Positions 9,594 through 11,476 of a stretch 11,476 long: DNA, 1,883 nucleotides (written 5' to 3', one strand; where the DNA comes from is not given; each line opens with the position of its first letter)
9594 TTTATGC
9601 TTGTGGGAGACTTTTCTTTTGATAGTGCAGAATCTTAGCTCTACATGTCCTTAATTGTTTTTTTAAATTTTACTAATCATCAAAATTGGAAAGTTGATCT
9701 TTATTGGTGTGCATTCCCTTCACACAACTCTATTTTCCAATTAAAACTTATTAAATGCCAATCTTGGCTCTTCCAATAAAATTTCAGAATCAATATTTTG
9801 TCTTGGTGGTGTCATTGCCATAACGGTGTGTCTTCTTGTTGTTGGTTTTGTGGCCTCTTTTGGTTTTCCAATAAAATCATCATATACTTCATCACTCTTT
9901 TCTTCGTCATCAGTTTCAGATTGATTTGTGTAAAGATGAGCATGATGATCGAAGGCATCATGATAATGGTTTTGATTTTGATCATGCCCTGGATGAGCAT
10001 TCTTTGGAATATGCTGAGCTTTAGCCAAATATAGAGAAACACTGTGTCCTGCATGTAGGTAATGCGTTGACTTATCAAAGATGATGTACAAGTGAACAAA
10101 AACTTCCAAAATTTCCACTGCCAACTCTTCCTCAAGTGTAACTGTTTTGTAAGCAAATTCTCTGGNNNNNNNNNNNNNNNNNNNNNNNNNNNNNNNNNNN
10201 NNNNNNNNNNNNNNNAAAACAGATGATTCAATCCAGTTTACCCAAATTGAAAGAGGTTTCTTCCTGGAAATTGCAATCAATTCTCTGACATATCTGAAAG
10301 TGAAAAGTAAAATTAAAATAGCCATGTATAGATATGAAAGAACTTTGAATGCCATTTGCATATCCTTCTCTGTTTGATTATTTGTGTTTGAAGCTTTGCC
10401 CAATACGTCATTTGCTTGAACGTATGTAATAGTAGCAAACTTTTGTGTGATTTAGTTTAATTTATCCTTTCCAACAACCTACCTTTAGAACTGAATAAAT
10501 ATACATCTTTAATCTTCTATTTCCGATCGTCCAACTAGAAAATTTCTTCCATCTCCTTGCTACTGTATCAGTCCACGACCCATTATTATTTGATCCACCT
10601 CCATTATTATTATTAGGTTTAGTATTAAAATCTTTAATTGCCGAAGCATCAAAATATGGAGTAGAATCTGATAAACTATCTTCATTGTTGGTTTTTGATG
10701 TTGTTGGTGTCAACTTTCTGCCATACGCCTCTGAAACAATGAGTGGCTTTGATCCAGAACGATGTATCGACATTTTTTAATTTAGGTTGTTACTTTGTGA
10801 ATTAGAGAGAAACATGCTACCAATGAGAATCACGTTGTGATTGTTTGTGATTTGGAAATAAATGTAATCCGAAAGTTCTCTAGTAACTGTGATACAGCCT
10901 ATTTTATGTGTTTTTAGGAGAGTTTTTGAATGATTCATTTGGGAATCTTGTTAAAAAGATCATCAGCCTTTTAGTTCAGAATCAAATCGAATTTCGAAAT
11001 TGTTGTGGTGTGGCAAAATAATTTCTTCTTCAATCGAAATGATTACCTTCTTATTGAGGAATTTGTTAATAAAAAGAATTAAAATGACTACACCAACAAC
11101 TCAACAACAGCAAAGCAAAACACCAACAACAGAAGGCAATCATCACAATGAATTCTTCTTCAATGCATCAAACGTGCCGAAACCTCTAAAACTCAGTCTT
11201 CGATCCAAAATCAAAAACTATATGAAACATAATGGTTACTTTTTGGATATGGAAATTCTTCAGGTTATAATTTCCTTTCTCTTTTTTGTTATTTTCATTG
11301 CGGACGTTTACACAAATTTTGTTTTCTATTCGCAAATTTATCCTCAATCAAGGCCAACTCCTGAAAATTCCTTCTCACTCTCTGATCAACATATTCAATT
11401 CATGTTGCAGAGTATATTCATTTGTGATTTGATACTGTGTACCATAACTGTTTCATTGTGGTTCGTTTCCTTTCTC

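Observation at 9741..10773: Two adjacent ORFs are likely one gene joined by a 43-nt intron, encoding a single-pass membrane protein with a His-rich acidic tail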

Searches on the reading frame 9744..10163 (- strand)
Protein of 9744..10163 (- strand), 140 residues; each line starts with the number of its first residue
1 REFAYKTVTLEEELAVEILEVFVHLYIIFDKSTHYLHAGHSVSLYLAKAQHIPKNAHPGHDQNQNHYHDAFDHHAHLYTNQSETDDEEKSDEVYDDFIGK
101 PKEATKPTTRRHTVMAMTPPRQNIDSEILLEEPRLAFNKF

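Call 8: search_protein_families(library=pfam, proteins=[window:9744-10163:-], max_evalue=1)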
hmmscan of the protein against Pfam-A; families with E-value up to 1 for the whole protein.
seq(140 aa): 0 families
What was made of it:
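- Tried and rejected: Both halves of the window protein and the neighbouring ORF gave nothing significant (call 8).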

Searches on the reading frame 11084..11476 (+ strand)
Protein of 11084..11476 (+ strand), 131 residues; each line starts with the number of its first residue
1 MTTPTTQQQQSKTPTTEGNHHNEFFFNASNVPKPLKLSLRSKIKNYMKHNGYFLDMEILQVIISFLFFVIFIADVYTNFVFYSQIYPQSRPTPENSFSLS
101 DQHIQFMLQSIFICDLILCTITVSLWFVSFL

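Call 8: search_protein_families(library=pfam, proteins=[window:11084-11476:+], max_evalue=1)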
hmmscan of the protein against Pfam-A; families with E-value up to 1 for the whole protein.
seq(131 aa): 1 family
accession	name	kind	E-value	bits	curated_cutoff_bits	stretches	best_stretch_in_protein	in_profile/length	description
PF15159.11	PIG-Y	-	0.12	13.6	25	1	60-130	4-59/69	Phosphatidylinositol N-acetylglucosaminyltransferase subunit Y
